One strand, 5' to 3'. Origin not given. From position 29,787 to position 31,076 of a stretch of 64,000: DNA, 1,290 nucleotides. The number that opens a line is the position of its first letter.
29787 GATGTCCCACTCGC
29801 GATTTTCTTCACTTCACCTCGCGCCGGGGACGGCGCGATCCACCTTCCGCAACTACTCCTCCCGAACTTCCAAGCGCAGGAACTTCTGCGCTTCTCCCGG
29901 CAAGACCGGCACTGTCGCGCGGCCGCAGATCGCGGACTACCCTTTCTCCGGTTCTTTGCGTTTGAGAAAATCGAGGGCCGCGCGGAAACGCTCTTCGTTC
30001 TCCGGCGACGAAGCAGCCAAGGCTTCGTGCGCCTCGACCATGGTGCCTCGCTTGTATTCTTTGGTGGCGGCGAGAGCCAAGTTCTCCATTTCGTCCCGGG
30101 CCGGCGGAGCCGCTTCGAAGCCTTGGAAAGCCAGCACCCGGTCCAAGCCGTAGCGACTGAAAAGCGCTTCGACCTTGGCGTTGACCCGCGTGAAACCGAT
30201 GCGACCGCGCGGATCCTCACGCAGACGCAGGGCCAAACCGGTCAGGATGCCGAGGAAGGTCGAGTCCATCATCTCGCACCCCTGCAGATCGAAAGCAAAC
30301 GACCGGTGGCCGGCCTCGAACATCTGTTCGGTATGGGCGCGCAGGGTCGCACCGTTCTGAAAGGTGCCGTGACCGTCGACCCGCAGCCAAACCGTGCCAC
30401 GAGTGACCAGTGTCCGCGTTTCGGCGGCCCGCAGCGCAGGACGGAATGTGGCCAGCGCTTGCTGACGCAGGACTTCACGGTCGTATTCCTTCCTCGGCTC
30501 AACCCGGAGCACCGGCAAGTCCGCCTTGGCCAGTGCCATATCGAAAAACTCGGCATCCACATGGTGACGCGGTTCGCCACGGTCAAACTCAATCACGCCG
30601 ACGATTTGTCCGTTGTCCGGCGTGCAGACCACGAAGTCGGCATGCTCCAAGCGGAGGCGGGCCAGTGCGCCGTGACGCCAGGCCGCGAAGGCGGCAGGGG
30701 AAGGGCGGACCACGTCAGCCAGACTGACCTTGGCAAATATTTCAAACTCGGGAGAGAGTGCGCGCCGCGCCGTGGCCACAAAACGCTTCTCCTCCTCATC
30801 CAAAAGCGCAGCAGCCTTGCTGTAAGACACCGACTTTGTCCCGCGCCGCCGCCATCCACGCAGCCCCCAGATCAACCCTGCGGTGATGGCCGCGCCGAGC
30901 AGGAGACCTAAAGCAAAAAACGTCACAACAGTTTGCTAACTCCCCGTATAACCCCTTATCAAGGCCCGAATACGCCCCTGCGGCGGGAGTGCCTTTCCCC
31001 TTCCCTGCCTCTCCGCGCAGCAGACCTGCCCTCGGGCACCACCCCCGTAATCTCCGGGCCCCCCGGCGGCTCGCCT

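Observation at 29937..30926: Single-gene islet encoding a membrane-anchored DUF2726 nuclease-like domain fused to a STAS domain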

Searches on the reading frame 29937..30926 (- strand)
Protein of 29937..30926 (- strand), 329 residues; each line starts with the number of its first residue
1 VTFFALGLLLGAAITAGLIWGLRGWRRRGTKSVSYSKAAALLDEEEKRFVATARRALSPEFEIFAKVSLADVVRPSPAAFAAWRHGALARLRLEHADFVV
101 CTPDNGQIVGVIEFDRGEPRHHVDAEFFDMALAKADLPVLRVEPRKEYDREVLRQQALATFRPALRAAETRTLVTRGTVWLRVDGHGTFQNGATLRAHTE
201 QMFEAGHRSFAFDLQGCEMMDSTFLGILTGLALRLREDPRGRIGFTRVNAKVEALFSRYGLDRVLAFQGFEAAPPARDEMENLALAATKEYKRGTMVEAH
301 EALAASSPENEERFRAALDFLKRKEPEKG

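Call 3: search_protein_families(library=pfam, proteins=[window:29937-30926:-], max_evalue=10)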
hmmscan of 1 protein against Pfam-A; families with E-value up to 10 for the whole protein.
window:29937-30926:- (329 aa): 4 families
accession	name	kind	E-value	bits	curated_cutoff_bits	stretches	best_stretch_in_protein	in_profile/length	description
PF10881.14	DUF2726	-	7e-17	61.8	24.7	1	40-156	3-122/126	Protein of unknown function (DUF2726)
PF13466.11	STAS_2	-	1.7e-07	31.8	29.2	1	181-262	1-80/80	STAS domain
PF01740.26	STAS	-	5e-06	26.7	22.6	1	174-265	6-97/106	STAS domain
PF07584.16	BatA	-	0.066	14.1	25.9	1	1-47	1-47/77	Aerotolerance regulator N-terminal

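Call 4: search_protein_families(library=ncbifam, proteins=[window:29937-30926:-], max_evalue=10)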
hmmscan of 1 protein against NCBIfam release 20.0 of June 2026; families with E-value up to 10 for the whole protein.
window:29937-30926:- (329 aa): 3 families
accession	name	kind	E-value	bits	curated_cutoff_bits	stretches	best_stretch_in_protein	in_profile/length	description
TIGR02886.1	spore_II_AA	equivalog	1.9e-05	24.6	114.75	1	176-267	7-98/106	anti-sigma F factor antagonist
NF045506.1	antisigant_RssC_Pseudo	equivalog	5e-05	23.1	250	1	183-321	19-157/159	anti-sigma factor antagonist RssC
TIGR00377.1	ant_ant_sig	superfamily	0.00021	21.1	53.45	1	174-267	9-102/108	anti-sigma factor antagonist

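Call 5: search_protein_families(library=padloc, proteins=[window:29937-30926:-], max_evalue=10)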
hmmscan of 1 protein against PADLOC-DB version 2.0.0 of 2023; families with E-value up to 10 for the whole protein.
window:29937-30926:- (329 aa): 0 families

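Call 6: search_protein_families(library=phrogs, proteins=[window:29937-30926:-], max_evalue=10)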
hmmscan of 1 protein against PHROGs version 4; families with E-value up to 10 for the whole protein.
window:29937-30926:- (329 aa): 2 families
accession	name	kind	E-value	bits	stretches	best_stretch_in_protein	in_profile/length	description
phrog_14167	-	unknown function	0.00027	21.5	1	30-155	70-189/209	-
phrog_17598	-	lysis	0.28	12.3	1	8-31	19-42/94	Rz-like spanin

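Call 7: find_homologous_proteins(query=window:29937-30926:-)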
Query window:29937-30926:- (329 aa): 42 proteins with E <= 0.001 among 8000 candidates.
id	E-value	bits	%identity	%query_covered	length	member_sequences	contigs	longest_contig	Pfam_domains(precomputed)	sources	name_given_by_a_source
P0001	1.1e-204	697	96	100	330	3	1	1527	PF01740.27,PF10881.15,PF13466.13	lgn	-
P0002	2.8e-203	692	95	100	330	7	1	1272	PF01740.27,PF10881.15,PF13466.13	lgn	-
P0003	2.7e-187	640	91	99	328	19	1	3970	PF01740.27,PF10881.15,PF13466.13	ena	-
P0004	5.1e-157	540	75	99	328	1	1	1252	PF01740.27,PF10881.15,PF13466.13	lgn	-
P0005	7.6e-144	497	71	98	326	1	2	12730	PF01740.27,PF10881.15,PF13466.13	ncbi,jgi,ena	-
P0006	8.7e-137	474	67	98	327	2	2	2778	PF01740.27,PF10881.15,PF13466.13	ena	-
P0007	1.3e-135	470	68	97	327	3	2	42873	PF01740.27,PF10881.15,PF13466.13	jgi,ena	jgi:anti-anti-sigma regulatory factor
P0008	4.2e-134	465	66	98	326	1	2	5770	PF01740.27,PF10881.15,PF13466.13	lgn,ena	-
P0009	1.1e-133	464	68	98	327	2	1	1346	PF10881.15,PF13466.13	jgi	-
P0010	2.0e-132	459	68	98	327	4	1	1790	PF01740.27,PF10881.15,PF13466.13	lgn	-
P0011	2.7e-132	459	68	96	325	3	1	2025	PF01740.27,PF10881.15,PF13466.13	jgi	-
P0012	1.3e-131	457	69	98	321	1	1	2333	PF01740.27,PF10881.15,PF13466.13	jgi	-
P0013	5.0e-130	452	66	98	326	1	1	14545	PF10881.15,PF13466.13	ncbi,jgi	ncbi:MAG: hypothetical protein RIQ71_1123 [Verrucomicrobiota bacterium]|jgi:anti-anti-sigma regulato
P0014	5.8e-130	451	65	98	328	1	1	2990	PF01740.27,PF10881.15,PF13466.13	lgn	-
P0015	7.5e-130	451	66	98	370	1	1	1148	PF01740.27,PF10881.15,PF13466.13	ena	-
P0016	3.1e-129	449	67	93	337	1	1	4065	PF01740.27,PF10881.15,PF13466.13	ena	-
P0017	1.0e-128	447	65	97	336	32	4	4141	PF01740.27,PF10881.15,PF13466.13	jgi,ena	jgi:anti-anti-sigma regulatory factor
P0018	1.1e-127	444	63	98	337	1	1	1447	PF01740.27,PF10881.15,PF13466.13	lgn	-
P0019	1.2e-127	444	63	98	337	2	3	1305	PF01740.27,PF10881.15,PF13466.13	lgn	-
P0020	1.4e-127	444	64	98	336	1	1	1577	PF01740.27,PF10881.15,PF13466.13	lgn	-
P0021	2.5e-127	443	64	98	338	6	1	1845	PF01740.27,PF10881.15,PF13466.13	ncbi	ncbi:MAG: DUF2726 domain-containing protein [Chthoniobacterales bacterium]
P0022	9.0e-127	441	64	97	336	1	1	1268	PF10881.15,PF13466.13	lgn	-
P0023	5.5e-126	438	63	98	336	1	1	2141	PF01740.27,PF10881.15,PF13466.13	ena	-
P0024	6.1e-126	438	64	98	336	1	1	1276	PF01740.27,PF10881.15,PF13466.13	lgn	-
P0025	9.7e-126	437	64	98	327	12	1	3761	PF10881.15,PF13466.13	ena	-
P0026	4.3e-125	435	63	97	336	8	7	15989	PF01740.27,PF10881.15,PF13466.13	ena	-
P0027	6.5e-125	435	65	98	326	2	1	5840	PF01740.27,PF10881.15,PF13466.13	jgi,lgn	-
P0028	1.0e-124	434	63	95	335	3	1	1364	PF01740.27,PF10881.15,PF13466.13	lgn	-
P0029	1.3e-124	434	64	98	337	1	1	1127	PF01740.27,PF10881.15,PF13466.13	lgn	-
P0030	2.9e-124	433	63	98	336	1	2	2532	PF01740.27,PF10881.15,PF13466.13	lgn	-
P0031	3.3e-124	432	65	98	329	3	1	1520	PF01740.27,PF10881.15,PF13466.13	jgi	jgi:anti-sigma B factor antagonist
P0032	3.6e-124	432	64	93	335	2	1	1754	PF01740.27,PF10881.15,PF13466.13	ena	-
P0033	8.7e-123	428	63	98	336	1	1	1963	PF10881.15,PF13466.13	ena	-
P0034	4.5e-122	425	61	98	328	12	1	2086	PF01740.27,PF10881.15,PF13466.13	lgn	-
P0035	1.0e-119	418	61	99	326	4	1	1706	PF01740.27,PF10881.15,PF13466.13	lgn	-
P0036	1.2e-118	414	60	98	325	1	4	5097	PF01740.27,PF10881.15,PF13466.13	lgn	-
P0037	4.3e-118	412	65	93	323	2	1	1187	PF01740.27,PF10881.15,PF13466.13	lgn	-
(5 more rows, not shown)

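Call 12: find_encoding_contigs(protein=P0007, flank=8000, max_places=3)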
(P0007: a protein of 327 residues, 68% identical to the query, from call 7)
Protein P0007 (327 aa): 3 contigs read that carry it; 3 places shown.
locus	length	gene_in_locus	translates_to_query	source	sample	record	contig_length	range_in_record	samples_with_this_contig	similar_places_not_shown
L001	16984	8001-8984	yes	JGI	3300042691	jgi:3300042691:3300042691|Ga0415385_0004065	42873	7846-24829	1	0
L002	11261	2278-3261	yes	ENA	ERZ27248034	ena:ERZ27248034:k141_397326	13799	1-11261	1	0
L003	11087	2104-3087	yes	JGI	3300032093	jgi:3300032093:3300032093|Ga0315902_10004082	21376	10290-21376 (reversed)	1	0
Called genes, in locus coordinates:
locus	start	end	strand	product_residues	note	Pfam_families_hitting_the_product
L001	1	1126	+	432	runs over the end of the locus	PF03447:NAD_binding_3, PF00742:Homoserine_dh, PF01842:ACT, PF22629:ACT_AHAS_ss (weak)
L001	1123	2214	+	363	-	PF00291:PALP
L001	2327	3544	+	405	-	PF00696:AA_kinase, PF01842:ACT, PF22468:ACT_9 (weak), PF13840:ACT_7, PF22468:ACT_9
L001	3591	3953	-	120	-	PF05656:DUF805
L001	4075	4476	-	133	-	PF03724:META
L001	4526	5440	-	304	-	PF01351:RNase_HII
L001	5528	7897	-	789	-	PF01935:DUF87 (faint), PF05872:HerA_C (faint)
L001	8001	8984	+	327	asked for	PF10881:DUF2726, PF01740:STAS (weak), PF13466:STAS_2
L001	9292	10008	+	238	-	PF14067:LssY_C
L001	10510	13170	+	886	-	PF00263:Secretin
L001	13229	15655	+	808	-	-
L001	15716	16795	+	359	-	PF00437:T2SSE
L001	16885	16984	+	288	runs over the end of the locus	-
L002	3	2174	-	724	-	?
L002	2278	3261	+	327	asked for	PF10881:DUF2726, PF01740:STAS (weak), PF13466:STAS_2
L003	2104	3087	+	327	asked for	PF10881:DUF2726, PF01740:STAS (weak), PF13466:STAS_2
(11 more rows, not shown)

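Call 13: find_encoding_contigs(protein=P0005, flank=8000, max_places=3)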
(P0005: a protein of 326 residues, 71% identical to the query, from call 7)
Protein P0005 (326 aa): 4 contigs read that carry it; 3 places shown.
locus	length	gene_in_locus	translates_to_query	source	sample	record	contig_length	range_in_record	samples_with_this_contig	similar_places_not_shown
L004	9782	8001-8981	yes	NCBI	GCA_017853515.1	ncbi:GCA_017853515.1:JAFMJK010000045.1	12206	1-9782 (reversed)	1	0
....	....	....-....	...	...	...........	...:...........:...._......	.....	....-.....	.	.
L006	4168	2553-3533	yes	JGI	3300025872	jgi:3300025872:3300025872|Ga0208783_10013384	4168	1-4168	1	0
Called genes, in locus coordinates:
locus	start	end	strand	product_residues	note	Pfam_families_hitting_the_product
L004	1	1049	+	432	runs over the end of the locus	PF03447:NAD_binding_3, PF00742:Homoserine_dh, PF01842:ACT, PF22629:ACT_AHAS_ss (weak)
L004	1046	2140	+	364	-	PF00291:PALP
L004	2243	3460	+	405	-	PF00696:AA_kinase, PF01842:ACT, PF22468:ACT_9 (weak), PF13840:ACT_7, PF22468:ACT_9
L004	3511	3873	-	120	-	PF05656:DUF805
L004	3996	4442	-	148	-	PF03724:META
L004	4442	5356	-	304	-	PF01351:RNase_HII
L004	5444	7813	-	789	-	PF05872:HerA_C (faint)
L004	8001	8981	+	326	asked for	PF10881:DUF2726, PF01740:STAS (weak), PF13466:STAS_2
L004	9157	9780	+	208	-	?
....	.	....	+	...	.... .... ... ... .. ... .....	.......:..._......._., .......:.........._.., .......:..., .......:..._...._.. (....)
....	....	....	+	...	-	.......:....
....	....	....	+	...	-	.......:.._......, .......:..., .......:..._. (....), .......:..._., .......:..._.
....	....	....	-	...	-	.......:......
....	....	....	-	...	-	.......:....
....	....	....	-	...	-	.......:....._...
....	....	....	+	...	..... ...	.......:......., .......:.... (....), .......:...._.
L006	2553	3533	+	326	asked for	PF10881:DUF2726, PF01740:STAS (weak), PF13466:STAS_2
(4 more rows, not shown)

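Call 14: find_encoding_contigs(protein=P0003, flank=8000, max_places=3)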
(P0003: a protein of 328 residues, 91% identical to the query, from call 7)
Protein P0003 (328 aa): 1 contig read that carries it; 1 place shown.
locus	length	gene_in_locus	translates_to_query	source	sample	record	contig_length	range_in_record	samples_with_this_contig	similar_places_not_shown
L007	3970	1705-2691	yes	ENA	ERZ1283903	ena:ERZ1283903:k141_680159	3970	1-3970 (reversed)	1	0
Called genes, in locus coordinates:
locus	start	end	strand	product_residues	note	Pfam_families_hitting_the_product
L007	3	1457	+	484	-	?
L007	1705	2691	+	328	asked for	PF10881:DUF2726, PF01740:STAS (weak), PF13466:STAS_2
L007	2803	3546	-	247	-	PF01113:DapB_N, PF05173:DapB_C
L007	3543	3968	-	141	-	?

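Call 15: find_encoding_contigs(protein=P0013, flank=8000, max_places=2)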
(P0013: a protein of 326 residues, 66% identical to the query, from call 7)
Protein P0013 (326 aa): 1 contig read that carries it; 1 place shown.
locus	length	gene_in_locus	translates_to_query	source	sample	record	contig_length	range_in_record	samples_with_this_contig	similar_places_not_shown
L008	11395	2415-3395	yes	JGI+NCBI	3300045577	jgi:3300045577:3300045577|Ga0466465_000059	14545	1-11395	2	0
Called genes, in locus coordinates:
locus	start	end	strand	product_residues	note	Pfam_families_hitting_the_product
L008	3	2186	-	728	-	PF05872:HerA_C (faint)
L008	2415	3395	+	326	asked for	PF10881:DUF2726, PF13466:STAS_2 (weak)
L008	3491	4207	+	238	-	PF14067:LssY_C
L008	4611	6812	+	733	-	PF00263:Secretin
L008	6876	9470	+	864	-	-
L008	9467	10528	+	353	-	PF00437:T2SSE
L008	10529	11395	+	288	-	-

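Call 16: find_encoding_contigs(protein=P0026, flank=8000, max_places=3)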
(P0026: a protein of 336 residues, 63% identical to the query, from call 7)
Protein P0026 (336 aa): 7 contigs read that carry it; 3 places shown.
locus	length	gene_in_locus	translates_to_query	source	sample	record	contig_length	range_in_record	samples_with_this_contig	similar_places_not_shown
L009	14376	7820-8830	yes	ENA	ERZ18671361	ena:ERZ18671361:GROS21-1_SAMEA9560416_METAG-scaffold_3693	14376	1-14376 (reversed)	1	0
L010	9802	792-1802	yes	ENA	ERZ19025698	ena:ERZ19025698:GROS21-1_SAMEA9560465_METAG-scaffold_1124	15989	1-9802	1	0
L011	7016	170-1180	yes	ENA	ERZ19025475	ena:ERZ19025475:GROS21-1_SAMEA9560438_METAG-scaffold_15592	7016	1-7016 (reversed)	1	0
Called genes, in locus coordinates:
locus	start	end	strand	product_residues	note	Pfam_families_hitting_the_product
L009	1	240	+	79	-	?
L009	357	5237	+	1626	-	PF00082:Peptidase_S8, PF01483:P_proprotein, PF17957:Big_7, PF00932:LTD, PF05345:He_PIG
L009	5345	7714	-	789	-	PF01935:DUF87 (faint), PF05872:HerA_C (faint)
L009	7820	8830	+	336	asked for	PF10881:DUF2726, PF01740:STAS (weak), PF13466:STAS_2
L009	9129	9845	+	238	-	PF14067:LssY_C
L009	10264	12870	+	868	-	PF00263:Secretin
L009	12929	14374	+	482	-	?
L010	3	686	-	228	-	?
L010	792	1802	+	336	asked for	PF10881:DUF2726, PF01740:STAS (weak), PF13466:STAS_2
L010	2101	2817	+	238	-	PF14067:LssY_C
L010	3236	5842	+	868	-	PF00263:Secretin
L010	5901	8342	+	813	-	PF13287:Fn3_assoc (faint), PF13290:CHB_HEX_C_1 (faint), PF23981:DUF7305 (weak)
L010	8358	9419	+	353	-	PF00437:T2SSE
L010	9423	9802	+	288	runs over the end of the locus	-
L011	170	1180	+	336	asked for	PF10881:DUF2726, PF01740:STAS (weak), PF13466:STAS_2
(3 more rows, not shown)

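Call 30: search_protein_families(library=pfam, proteins=[L001:5528-7897:-, L001:9292-10008:+, L001:13229-15655:+, L001:16885-16984:+], max_evalue=0.1)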
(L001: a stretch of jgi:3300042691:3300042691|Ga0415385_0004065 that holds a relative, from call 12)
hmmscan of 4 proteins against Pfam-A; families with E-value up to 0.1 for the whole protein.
L001:5528-7897:- (789 aa): 7 families
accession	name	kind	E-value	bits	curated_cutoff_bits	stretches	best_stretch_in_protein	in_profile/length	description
PF05872.18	HerA_C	-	5.7e-07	29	22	1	37-79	21-63/502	Helicase HerA-like C-terminal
PF01935.23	DUF87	-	1.4e-05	25.7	23.2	1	36-81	22-68/220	Helicase HerA, central domain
PF20137.4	DUF6527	-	0.0025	18.1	23.6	0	495-525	16-45/63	Family of unknown function (DUF6527)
PF10412.15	TrwB_AAD_bind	-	0.0046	16.3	20.5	1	37-77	15-55/387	Type IV secretion-system coupling protein DNA-binding domain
PF04795.17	PAPA-1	-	0.015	16.5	25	1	631-682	15-66/85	PAPA-1-like conserved region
PF13401.12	AAA_22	-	0.041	14.6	27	0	38-64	6-32/130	AAA domain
PF12846.13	AAA_10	-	0.076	12.5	27.5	0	38-87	22-71/362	AAA-like domain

L001:9292-10008:+ (238 aa): 1 family
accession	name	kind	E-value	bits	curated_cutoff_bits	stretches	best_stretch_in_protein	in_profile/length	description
PF14067.11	LssY_C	-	7.2e-63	212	25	1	49-228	5-188/188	LssY C-terminus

L001:13229-15655:+ (808 aa): 3 families
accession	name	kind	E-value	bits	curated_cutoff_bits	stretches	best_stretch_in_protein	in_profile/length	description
PF07963.17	N_methyl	-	0.00085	19.2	21.2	1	7-30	3-26/27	Prokaryotic N-terminal methylation motif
PF13287.12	Fn3_assoc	-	0.0038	17.7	23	1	336-351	11-26/59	Fn3 associated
PF04519.19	Bactofilin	-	0.011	16.3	27.9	0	729-806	22-94/98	Polymer-forming cytoskeletal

L001:16885-16984:+ (33 aa): 0 families

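Call 31: search_protein_families(library=padloc, proteins=[L001:5528-7897:-, L001:9292-10008:+, L001:8001-8984:+], max_evalue=0.1)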
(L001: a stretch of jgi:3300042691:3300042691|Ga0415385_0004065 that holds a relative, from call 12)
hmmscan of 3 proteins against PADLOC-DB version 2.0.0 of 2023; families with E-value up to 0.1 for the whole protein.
L001:5528-7897:- (789 aa): 10 families
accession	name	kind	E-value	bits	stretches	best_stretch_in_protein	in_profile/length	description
PDLC04140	mad8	-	7.4e-16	56.5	1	33-407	23-267/314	mads_8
PDLC04100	HerA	-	2.7e-10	37.6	1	289-425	401-540/580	-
PDLC02185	HerA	-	5.7e-10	36.5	1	290-411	408-533/585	-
PDLC04105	HerA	-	5.9e-10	36.3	2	308-405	402-501/576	-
PDLC04103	HerA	-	1.2e-08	31.8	1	357-444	474-554/579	-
PDLC01055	HerA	-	2.1e-06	24.8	1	354-405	445-491/532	Type III coevolved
PDLC04098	HerA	-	1.8e-05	21.5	1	358-401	565-608/686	-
PDLC04106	HerA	-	2.7e-05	20.9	1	356-443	545-627/667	-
PDLC04102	HerA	-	0.00017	18.1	1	357-403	537-583/654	-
PDLC04104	HerA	-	0.00033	17.5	1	309-440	204-332/379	-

L001:9292-10008:+ (238 aa): 0 families

L001:8001-8984:+ (327 aa): 0 families
